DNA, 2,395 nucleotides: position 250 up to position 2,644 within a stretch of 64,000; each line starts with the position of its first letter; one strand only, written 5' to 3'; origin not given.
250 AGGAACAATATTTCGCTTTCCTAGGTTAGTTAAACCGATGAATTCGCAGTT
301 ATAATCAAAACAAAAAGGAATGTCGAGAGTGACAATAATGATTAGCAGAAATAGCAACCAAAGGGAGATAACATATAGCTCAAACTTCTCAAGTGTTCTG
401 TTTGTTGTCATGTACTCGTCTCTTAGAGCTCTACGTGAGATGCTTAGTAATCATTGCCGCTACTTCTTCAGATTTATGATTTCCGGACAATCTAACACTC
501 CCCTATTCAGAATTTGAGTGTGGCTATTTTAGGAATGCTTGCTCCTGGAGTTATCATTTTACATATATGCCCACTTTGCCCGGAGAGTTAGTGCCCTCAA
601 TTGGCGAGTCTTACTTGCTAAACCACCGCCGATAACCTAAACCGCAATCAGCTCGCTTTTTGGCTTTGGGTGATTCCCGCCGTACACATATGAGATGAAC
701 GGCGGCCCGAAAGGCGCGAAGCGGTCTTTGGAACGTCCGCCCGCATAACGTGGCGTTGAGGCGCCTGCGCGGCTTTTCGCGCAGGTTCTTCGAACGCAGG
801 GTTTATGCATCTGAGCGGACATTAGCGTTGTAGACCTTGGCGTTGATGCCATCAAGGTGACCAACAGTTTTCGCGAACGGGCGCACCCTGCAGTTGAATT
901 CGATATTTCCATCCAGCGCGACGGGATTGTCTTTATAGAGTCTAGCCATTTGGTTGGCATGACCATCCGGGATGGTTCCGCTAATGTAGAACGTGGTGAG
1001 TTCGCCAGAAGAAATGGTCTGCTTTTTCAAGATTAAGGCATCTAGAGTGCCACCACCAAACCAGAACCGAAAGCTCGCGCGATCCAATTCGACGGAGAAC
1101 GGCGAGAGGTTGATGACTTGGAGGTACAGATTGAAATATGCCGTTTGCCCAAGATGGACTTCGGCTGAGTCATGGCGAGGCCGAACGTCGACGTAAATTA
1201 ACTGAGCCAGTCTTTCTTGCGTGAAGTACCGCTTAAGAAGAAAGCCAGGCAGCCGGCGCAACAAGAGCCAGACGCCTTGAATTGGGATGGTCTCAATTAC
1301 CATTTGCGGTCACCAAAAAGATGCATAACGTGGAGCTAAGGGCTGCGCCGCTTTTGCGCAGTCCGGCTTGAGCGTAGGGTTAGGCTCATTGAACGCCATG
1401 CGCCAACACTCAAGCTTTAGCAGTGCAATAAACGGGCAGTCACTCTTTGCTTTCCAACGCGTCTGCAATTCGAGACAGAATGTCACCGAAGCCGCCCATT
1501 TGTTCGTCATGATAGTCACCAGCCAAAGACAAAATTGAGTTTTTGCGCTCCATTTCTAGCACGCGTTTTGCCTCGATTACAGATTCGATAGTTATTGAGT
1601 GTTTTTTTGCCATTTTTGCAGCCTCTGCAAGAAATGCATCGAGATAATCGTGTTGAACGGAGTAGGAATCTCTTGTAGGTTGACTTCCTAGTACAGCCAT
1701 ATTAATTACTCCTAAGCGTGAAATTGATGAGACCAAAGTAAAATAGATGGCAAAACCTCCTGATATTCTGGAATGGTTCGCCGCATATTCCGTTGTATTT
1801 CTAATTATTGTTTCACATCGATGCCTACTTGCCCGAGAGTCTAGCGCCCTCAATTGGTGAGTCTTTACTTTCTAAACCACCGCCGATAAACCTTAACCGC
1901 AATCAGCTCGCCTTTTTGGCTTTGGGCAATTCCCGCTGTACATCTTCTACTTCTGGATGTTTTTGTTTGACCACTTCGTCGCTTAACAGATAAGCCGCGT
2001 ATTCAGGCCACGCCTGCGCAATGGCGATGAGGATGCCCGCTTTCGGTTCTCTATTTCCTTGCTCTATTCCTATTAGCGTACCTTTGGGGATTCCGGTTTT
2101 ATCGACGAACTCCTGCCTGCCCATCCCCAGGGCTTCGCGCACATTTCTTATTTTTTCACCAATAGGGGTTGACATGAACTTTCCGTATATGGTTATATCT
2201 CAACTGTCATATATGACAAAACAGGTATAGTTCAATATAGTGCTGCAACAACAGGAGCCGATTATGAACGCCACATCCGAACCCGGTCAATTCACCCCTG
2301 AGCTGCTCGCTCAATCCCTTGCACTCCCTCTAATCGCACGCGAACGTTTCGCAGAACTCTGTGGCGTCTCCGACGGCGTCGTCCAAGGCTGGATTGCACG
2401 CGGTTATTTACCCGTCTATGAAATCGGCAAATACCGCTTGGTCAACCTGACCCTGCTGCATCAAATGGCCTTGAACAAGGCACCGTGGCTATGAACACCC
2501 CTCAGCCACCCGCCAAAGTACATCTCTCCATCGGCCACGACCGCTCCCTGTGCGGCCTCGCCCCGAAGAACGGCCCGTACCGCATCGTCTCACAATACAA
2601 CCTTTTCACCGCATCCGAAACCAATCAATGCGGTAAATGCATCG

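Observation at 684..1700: Integron cassettes (attC cluster) inside a filamentous prophage accessory slot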

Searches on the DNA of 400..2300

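Call 81: search_rna_families(source=window, start=400, end=2300, threshold=evalue, max_evalue=1)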
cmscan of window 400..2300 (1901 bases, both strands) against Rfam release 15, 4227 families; matches with E-value up to 1: 0.
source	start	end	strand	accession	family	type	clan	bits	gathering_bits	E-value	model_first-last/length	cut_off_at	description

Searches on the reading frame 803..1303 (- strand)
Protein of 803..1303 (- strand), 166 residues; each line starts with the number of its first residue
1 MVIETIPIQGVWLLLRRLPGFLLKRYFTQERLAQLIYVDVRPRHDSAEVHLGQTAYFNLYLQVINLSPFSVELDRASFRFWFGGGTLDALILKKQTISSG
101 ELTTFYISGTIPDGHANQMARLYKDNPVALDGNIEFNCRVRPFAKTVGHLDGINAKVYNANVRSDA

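Call 8: search_protein_families(library=pfam, proteins=[window:803-1303:-], max_evalue=0.01)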
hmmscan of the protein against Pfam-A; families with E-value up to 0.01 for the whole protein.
window:803-1303:- (166 aa): 0 families

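Call 26: search_protein_families(library=padloc, proteins=[window:803-1303:-], max_evalue=0.01)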
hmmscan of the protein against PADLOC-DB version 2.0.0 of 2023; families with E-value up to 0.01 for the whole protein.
window:803-1303:- (166 aa): 0 families

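Call 27: search_protein_families(library=ncbifam, proteins=[window:803-1303:-], max_evalue=0.01)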
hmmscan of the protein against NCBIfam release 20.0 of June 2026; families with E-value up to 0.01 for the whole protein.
window:803-1303:- (166 aa): 0 families

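Call 30: find_homologous_proteins(query=window:803-1303:-)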
Query window:803-1303:- (166 aa): 105 proteins with E <= 0.001 among 142 candidates.
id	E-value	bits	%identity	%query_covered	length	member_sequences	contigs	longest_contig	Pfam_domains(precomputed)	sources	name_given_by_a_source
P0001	1.7e-106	371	100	100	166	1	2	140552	-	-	-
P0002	3.7e-85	302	83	100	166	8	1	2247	-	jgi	jgi:hypothetical protein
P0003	4.8e-82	292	80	100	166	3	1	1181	-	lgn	-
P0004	6.9e-82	291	80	100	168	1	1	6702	-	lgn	-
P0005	1.8e-77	277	78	100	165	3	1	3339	-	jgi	jgi:hypothetical protein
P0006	4.9e-77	275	78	99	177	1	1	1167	-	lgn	-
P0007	2.4e-76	273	73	99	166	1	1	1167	-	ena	-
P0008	5.1e-76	272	74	100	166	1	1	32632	-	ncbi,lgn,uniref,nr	ncbi:MAG: Uncharacterized protein AWT59_1371 [Candidatus Gallionella acididurans]|uniref:Uncharacter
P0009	5.3e-76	272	76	99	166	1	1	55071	-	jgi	-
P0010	1.9e-75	270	77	100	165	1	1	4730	-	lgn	-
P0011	6.1e-75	269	73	100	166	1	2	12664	-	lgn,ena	-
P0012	1.2e-74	268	75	100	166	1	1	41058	-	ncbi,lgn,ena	-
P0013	2.5e-73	263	73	100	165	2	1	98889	-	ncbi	ncbi:MAG: hypothetical protein ACYCY1_09985 [Sulfuriferula sp.]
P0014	4.9e-73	262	73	99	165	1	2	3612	-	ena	-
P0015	5.1e-73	262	72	100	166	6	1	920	-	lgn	-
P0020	2.4e-70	254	70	100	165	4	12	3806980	-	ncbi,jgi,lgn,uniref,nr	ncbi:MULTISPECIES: hypothetical protein [Azospira]|uniref:hypothetical protein n=1 Tax=Azospira TaxI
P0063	3.9e-61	224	65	100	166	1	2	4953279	-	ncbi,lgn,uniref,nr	ncbi:hypothetical protein [Methylomonas koyamae]|uniref:hypothetical protein n=1 Tax=Methylomonas ko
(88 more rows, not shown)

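Call 31: find_encoding_contigs(protein=P0020, flank=3000, max_places=2)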
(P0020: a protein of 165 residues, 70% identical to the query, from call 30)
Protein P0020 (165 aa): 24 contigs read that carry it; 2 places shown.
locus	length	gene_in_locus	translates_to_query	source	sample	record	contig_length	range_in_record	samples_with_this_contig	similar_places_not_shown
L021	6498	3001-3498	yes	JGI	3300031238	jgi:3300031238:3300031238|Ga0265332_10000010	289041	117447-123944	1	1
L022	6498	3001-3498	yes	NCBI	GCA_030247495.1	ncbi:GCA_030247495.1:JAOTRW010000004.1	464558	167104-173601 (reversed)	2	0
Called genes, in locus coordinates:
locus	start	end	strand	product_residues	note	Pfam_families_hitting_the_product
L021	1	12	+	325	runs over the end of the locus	PF09335:VTT_dom, PF00581:Rhodanese (weak)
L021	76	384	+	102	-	-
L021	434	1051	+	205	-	PF05724:TPMT, PF13489:Methyltransf_23 (weak), PF08241:Methyltransf_11, PF08242:Methyltransf_12, PF13649:Methyltransf_25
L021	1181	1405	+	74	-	PF11278:DUF3079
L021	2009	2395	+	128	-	PF10137:CAP12-PCTIR_TIR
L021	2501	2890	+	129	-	-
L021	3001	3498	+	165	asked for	-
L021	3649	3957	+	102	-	-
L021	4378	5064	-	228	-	PF00034:Cytochrom_C, PF13442:Cytochrome_CBB3, PF00034:Cytochrom_C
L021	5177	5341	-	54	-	-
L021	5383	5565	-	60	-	-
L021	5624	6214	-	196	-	PF00881:Nitroreductase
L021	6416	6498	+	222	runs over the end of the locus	PF00072:Response_reg, PF00486:Trans_reg_C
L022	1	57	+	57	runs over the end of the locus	PF10122:Zn_ribbon_Com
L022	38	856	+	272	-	PF02086:MethyltransfD12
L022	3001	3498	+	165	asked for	-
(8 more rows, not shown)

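Call 32: find_encoding_contigs(protein=P0008, flank=3000, max_places=2)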
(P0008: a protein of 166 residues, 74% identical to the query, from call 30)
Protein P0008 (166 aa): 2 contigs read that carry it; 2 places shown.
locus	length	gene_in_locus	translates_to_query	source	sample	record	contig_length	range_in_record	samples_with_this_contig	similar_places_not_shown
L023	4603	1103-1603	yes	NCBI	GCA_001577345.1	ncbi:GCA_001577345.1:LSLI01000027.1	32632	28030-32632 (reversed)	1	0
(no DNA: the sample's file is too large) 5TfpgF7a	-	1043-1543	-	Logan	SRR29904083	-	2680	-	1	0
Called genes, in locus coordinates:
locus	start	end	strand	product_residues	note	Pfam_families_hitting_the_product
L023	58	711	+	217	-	PF06189:5-nucleotidase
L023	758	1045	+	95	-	-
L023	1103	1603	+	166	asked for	-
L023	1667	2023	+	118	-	-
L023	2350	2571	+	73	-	-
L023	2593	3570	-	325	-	PF10546:P63C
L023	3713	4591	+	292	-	PF13610:DDE_Tnp_IS240, PF03400:DDE_Tnp_IS1 (weak)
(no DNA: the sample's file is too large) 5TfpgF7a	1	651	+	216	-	?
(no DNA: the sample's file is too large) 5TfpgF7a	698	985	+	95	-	-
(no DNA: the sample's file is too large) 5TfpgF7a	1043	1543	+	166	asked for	-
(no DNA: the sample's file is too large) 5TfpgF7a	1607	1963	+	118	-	-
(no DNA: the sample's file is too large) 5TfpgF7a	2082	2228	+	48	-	-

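Call 33: find_encoding_contigs(protein=P0063, flank=3000, max_places=2)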
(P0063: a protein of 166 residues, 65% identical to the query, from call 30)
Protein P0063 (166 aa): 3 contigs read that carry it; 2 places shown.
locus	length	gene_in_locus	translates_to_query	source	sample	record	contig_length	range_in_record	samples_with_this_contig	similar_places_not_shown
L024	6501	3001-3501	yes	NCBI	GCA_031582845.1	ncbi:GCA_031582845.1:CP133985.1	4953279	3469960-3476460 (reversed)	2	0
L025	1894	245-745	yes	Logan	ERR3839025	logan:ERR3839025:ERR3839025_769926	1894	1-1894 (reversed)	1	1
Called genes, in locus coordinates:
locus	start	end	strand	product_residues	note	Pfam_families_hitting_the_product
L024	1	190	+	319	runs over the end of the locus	PF12974:Phosphonate-bd, PF09084:NMT1 (weak)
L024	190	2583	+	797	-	PF17203:sCache_3_2, PF08448:PAS_4 (faint), PF00672:HAMP, PF13426:PAS_9 (weak), PF08447:PAS_3, PF00990:GGDEF, PF00563:EAL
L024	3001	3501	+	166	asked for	-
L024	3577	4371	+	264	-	PF04471:Mrr_cat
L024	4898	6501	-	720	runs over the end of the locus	PF00580:UvrD-helicase, PF13245:AAA_19, PF13604:AAA_30 (faint), PF13361:UvrD_C, PF13538:UvrD_C_2 (weak), PF21196:PcrA_UvrD_tudor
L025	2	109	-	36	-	?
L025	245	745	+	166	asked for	-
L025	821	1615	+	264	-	PF04471:Mrr_cat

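Call 76: predict_structure(alignment_id=A4)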
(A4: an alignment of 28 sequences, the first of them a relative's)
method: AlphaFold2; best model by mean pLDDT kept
length: 166 residues; sequences in the alignment: 28
mean_pLDDT: 87.4   pTM: 0.77
mean pLDDT of the five models: 87.4, 86.5, 86.1, 85.5, 85.1
residues with pLDDT >= 90: 107; 70-90: 42; 50-70: 12; < 50: 5
segments of 3 or more residues with pLDDT < 50: 1-5
pLDDT, mean of each block of 10 residues (from residue 1): 53 80 92 93 75 92 93 95 93 92 92 92 90 95 93 88 73
secondary structure, 60 per line:
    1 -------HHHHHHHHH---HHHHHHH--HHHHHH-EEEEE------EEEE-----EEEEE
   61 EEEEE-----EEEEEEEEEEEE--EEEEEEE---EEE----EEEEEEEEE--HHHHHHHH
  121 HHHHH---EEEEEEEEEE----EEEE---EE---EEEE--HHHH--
elements in order: H8-16 H20-26 H29-34 E36-40 E47-50 E56-65 E71-82 E85-91 E95-97 E102-110 H113-125 E129-138 E143-146 E155-158 H161-164

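Call 79: fold_search(model_id=the predicted structure, library=pdb)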
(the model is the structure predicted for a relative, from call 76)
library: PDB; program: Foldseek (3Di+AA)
matches with E <= 10: 1639; with E <= 0.001: 57
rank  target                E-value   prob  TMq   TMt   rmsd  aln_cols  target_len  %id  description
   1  1tza_B                2.6e-05  1.00  0.50  0.62   3.2       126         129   12  X-ray structure of Northeast Structural Genomics Consortium target SoR45 (released 2004-07-27)
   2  6zlx                  2.6e-05  1.00  0.43  0.31   7.5       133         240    9  The structure of the ClpX-associated factor PDIP38 (released 2021-07-14)
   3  1xvs_A                2.6e-05  1.00  0.43  0.55   5.8       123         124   10  Crystal structure of apaG Protein from Vibrio cholerae (released 2004-12-14)
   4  1tza_A                4.2e-05  1.00  0.52  0.64   2.7       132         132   13  X-ray structure of Northeast Structural Genomics Consortium target SoR45 (released 2004-07-27)
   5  8b7d                  9.5e-05  1.00  0.48  0.53   5.5       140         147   15  Luminal domain of TMEM106B (released 2023-07-19)
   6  9n9j_5                1.0e-04  1.00  0.44  0.51   9.2       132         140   14  Structure of a GRP94 folding intermediate engaged with a CCDC134- and FKBP11-bound secretory translocon (released 2025-11-19)
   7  6vjb                  1.1e-04  1.00  0.36  0.06   8.2       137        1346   15  Crystal structure of a catalytically inactive CXC Chemokine-degrading protease SpyCEP from Streptococcus pyogenes (released 2020-04-15)
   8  8btk_TA               1.3e-04  1.00  0.44  0.42   4.8       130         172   13  Structure of the TRAP complex with the Sec translocon and a translating ribosome (released 2023-05-24)
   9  1xq4_A                1.6e-04  1.00  0.43  0.56   5.6       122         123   10  Crystal Structure of the Putative ApaA Protein from Bordetella pertussis, Northeast Structural Genomics Target BeR40 (released 2004-11-09)
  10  8b5l_q                1.8e-04  1.00  0.43  0.46   4.8       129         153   12  Cryo-EM structure of ribosome-Sec61-TRAP (TRanslocon Associated Protein) translocon complex (released 2023-03-01)
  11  1xq4_C                1.9e-04  1.00  0.50  0.65   3.3       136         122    9  Crystal Structure of the Putative ApaA Protein from Bordetella pertussis, Northeast Structural Genomics Target BeR40 (released 2004-11-09)
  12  2wlo_B                2.2e-04  0.99  0.34  0.24   9.5       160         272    6  POTASSIUM CHANNEL FROM MAGNETOSPIRILLUM MAGNETOTACTICUM (released 2010-06-23)
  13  1yyc_MODEL_1_A        2.6e-04  1.00  0.40  0.39  17.8       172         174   16  Solution Structure of a putative late embryogenesis abundant (LEA) protein At2g46140.1 (released 2005-04-05)
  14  1xq4_B                2.7e-04  1.00  0.42  0.55   5.9       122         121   10  Crystal Structure of the Putative ApaA Protein from Bordetella pertussis, Northeast Structural Genomics Target BeR40 (released 2004-11-09)
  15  4lp8                  2.7e-04  1.00  0.40  0.26   7.8       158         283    8  A Novel Open-State Crystal Structure of the Prokaryotic Inward Rectifier KirBac3.1 (released 2013-11-20)
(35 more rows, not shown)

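Call 84: find_encoding_contigs(protein=P0001, flank=10000, max_places=6)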
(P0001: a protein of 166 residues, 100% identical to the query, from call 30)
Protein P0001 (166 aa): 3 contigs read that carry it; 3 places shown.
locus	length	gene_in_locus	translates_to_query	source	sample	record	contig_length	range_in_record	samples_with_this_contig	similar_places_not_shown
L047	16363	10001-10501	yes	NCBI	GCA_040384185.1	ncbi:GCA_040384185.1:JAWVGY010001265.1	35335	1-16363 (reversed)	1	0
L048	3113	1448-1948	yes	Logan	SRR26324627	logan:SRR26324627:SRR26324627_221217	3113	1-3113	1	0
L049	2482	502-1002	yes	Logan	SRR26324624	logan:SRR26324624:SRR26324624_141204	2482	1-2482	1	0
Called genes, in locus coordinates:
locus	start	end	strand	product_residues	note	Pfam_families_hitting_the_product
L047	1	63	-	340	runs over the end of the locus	-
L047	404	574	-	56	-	-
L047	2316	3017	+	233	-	PF13637:Ank_4 (faint), PF00023:Ank (faint), PF13606:Ank_3 (faint), PF12796:Ank_2 (weak)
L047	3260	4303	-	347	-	PF05707:Zot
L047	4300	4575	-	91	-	PF10734:DUF2523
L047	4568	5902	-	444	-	PF05616:Neisseria_TspB (weak)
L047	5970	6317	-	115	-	-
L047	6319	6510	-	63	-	PF05356:Phage_Coat_B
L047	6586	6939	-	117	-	-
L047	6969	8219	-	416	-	PF05144:Phage_CRI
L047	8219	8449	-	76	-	-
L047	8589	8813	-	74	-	-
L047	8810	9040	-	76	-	-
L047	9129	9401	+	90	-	PF12844:HTH_19, PF01381:HTH_3 (weak)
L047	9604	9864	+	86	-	-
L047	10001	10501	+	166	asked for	-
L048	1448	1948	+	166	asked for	-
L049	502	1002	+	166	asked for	-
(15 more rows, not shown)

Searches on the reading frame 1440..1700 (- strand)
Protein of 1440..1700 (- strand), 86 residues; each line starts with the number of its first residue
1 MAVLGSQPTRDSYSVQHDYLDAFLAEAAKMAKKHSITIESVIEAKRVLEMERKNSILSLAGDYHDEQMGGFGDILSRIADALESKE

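Call 8: search_protein_families(library=pfam, proteins=[window:1440-1700:-], max_evalue=0.01)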
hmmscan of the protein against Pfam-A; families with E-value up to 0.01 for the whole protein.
window:1440-1700:- (86 aa): 0 families

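Call 26: search_protein_families(library=padloc, proteins=[window:1440-1700:-], max_evalue=0.01)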
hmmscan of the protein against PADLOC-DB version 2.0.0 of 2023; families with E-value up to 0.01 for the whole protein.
window:1440-1700:- (86 aa): 0 families

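Call 27: search_protein_families(library=ncbifam, proteins=[window:1440-1700:-], max_evalue=0.01)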
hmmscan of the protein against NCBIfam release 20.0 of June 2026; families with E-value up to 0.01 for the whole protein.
window:1440-1700:- (86 aa): 0 families

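Call 43: find_homologous_proteins(query=window:1440-1700:-)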
Query window:1440-1700:- (86 aa): 27 proteins with E <= 0.001 among 27 candidates.
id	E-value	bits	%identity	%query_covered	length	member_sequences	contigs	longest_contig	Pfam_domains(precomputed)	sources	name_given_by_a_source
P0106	5.1e-47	175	100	100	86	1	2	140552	-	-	-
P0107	7.9e-41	155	88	100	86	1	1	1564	-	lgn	-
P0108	3.6e-38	146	82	99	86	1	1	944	-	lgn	-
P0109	1.7e-36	141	80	100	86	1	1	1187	-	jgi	jgi:hypothetical protein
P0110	1.3e-35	138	77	100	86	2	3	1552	-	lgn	-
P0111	2.3e-34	134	80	99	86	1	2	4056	-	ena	-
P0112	7.2e-34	133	78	99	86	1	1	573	-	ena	-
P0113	1.2e-33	132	76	100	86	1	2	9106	-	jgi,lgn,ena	-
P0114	9.3e-33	129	74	99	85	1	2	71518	-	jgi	jgi:hypothetical protein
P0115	1.9e-32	128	74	99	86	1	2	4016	-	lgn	-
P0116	6.0e-32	127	74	100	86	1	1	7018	-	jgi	jgi:hypothetical protein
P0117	4.4e-31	124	72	99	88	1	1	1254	-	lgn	-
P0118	2.5e-30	122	72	99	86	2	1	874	-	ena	-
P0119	6.0e-30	120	65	100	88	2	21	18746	-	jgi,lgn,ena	-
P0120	6.0e-30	120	66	95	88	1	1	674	-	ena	-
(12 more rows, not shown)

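Call 44: find_encoding_contigs(protein=P0113, flank=2500, max_places=2)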
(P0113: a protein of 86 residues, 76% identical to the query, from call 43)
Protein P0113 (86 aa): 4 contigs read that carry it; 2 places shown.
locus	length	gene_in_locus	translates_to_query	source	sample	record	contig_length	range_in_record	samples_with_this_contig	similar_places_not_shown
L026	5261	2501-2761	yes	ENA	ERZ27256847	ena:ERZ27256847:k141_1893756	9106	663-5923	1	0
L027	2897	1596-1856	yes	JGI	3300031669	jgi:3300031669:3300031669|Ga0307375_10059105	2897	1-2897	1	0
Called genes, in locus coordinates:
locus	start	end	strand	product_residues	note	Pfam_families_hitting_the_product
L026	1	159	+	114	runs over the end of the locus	-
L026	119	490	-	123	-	-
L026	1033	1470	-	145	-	PF01381:HTH_3, PF13560:HTH_31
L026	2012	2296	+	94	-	PF00216:Bac_DNA_binding, PF18291:HU-HIG (weak)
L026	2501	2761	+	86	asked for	-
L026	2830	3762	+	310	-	PF14022:DUF4238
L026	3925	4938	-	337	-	PF02899:Phage_int_SAM_1, PF00589:Phage_integrase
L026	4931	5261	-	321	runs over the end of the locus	PF00589:Phage_integrase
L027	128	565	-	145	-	PF01381:HTH_3 (weak), PF13560:HTH_31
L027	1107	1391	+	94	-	PF00216:Bac_DNA_binding, PF18291:HU-HIG (weak)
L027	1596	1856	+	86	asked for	-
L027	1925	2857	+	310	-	PF14022:DUF4238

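Call 45: find_encoding_contigs(protein=P0114, flank=2500, max_places=2)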
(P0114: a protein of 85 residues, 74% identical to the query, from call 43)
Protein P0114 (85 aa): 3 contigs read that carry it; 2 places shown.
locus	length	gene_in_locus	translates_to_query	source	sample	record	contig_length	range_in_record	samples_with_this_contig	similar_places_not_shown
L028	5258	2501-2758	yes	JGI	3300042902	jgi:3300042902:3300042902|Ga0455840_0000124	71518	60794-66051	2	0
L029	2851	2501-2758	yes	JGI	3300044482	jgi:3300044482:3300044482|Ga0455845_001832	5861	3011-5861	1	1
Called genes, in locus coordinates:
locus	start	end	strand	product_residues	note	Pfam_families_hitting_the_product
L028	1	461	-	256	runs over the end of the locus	PF00899:ThiF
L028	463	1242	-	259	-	PF01026:TatD_DNase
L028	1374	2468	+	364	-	PF01264:Chorismate_synt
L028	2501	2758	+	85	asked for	-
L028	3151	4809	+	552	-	PF13231:PMT_2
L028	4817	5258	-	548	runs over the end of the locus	PF13231:PMT_2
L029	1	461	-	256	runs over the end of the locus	PF00899:ThiF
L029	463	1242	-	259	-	PF01026:TatD_DNase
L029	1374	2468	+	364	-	PF01264:Chorismate_synt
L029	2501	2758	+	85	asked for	-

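Call 46: find_encoding_contigs(protein=P0107, flank=2500, max_places=2)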
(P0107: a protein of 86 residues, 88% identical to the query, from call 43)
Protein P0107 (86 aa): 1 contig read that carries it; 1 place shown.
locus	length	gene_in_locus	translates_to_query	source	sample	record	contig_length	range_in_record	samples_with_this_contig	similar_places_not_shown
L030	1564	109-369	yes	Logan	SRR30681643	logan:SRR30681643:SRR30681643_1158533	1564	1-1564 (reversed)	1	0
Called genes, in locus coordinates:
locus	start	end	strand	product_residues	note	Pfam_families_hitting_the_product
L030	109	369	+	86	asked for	-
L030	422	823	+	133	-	-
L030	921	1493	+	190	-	PF01844:HNH, PF14279:HNH_5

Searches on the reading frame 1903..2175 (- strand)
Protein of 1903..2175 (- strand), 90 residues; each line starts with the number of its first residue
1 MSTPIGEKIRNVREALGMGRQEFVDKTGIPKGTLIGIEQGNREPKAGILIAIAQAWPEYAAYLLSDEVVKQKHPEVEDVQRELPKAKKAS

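Call 8: search_protein_families(library=pfam, proteins=[window:1903-2175:-], max_evalue=0.01)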
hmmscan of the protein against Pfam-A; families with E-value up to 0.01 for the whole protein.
window:1903-2175:- (90 aa): 4 families
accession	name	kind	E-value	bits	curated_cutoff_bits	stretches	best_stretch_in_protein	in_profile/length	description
PF12844.13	HTH_19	-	4.7e-08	33.3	30.2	1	6-55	1-50/64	Helix-turn-helix domain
PF01381.28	HTH_3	-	1.5e-06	28.6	23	1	9-55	1-47/55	Helix-turn-helix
PF13560.12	HTH_31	-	5.8e-05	23.8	27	1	6-55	3-53/64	Helix-turn-helix domain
PF13413.12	HTH_25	-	0.001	19.3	24.6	1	10-41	3-34/62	Helix-turn-helix domain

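Call 75: search_protein_families(library=phrogs, proteins=[window:1903-2175:-], max_evalue=0.001)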
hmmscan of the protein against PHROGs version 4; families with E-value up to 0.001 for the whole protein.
window:1903-2175:- (90 aa): 13 families
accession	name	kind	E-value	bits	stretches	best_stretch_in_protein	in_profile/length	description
phrog_147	-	transcription regulation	7.4e-12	46.5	1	1-84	1-90/100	transcriptional regulator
phrog_8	-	transcription regulation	2.2e-08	34.9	1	2-55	74-127/346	transcriptional regulator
phrog_5823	-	transcription regulation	5e-08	33.5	1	1-87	3-88/404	transcriptional regulator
phrog_4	-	transcription regulation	1.8e-06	28.2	1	4-55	136-183/400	transcriptional repressor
phrog_3557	-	transcription regulation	1.1e-05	26.7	1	7-72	16-80/142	transcriptional regulator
phrog_2104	-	unknown function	1.3e-05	26.3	1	7-57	42-94/103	-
phrog_2439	-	transcription regulation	2.1e-05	24.6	1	5-75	8-76/367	transcriptional regulator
phrog_3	-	transcription regulation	2.2e-05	25.4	1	3-82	87-168/430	transcriptional repressor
phrog_2328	-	transcription regulation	2.6e-05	25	1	4-55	15-66/128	transcriptional repressor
phrog_7241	-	transcription regulation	0.00012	23.1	1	8-56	65-113/122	transcriptional regulator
phrog_4836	-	transcription regulation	0.00041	21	1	5-83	76-153/194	CII-like regulator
phrog_32768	-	unknown function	0.00058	19.7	1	3-53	8-59/446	-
phrog_2967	-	transcription regulation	0.00098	19.7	1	4-71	10-77/225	transcriptional regulator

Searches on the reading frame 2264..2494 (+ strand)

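Call 8: search_protein_families(library=pfam, proteins=[window:2264-2494:+], max_evalue=0.01)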
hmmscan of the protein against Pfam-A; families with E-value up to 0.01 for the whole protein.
window:2264-2494:+ (76 aa): 1 family
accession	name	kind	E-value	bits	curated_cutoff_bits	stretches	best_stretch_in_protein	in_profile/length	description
PF12728.13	HTH_17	-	0.0007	20.3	27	1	30-65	8-43/51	Helix-turn-helix domain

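Call 75: search_protein_families(library=phrogs, proteins=[window:2264-2494:+], max_evalue=0.001)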
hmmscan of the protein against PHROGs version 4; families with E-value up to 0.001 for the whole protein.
window:2264-2494:+ (76 aa): 3 families
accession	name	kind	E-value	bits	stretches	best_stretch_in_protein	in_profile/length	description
phrog_1864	-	unknown function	3.8e-18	66.1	1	13-72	10-69/73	-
phrog_2951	-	unknown function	3.5e-07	31.2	1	16-65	19-71/90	-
phrog_575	-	integration and excision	2.4e-05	25.4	1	22-73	12-67/71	Cox-like excisionase and repressor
